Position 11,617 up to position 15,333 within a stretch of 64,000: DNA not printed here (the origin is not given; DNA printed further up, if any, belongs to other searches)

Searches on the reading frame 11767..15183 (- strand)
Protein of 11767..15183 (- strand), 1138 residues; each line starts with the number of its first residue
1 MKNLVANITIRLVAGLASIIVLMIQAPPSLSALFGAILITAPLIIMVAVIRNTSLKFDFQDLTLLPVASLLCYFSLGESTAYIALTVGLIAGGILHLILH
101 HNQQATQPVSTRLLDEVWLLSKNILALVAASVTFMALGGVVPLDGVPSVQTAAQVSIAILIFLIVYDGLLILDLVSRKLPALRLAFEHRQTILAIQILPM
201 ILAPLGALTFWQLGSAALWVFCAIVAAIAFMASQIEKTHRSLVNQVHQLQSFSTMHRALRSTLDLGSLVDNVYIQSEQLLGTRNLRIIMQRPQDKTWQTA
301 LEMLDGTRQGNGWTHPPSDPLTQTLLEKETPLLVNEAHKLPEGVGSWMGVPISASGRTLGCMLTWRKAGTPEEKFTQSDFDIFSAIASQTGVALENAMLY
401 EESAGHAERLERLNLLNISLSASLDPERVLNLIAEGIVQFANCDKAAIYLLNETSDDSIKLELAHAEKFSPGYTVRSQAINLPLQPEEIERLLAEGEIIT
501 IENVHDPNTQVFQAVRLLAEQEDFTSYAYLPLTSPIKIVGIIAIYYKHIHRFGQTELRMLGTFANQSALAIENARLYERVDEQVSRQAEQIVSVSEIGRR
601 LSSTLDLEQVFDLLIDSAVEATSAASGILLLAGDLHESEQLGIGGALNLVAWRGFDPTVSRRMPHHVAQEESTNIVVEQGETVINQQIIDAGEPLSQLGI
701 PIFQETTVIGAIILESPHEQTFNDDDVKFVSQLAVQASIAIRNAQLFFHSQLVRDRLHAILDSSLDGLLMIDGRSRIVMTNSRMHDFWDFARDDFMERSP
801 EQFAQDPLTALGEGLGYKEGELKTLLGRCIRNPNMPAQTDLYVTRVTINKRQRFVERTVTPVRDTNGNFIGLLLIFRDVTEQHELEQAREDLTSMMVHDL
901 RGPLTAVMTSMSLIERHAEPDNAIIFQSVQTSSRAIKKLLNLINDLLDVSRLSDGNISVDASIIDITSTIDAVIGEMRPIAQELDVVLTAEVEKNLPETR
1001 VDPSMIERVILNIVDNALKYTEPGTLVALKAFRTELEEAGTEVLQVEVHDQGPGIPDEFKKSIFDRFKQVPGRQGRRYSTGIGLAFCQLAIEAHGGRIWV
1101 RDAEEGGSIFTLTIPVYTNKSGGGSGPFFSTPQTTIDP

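Call 39: search_protein_families(library=pfam, proteins=[window:11767-15183:-], max_evalue=0.001)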
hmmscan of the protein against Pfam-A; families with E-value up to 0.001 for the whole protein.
window:11767-15183:- (1138 aa): 9 families
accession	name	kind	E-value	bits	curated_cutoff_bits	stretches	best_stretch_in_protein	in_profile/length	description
PF13185.12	GAF_2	-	4.4e-35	121.3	28.6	3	605-741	2-135/136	GAF domain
PF01590.32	GAF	-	7.2e-32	111.1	22.4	3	425-571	1-133/133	GAF domain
PF13492.12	GAF_3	-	1.9e-23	83.7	27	2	426-573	2-129/129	GAF domain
PF02518.31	HATPase_c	-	2.2e-23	83.3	26.4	1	1002-1116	2-109/111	Histidine kinase-, DNA gyrase B-, and HSP90-like ATPase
PF08448.16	PAS_4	-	1.9e-11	44.6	23.1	1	761-884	1-110/110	PAS fold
PF00512.31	HisKA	-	6.3e-11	42.6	26.9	1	888-954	1-65/66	His Kinase A (phospho-acceptor) domain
PF13426.13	PAS_9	-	2.4e-05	25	27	1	766-881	2-103/103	PAS domain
PF00989.32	PAS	-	2.4e-05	24.7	22.6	1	756-879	2-113/113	PAS fold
PF13188.13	PAS_8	-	0.00076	19.7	21.8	0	756-800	2-48/65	PAS domain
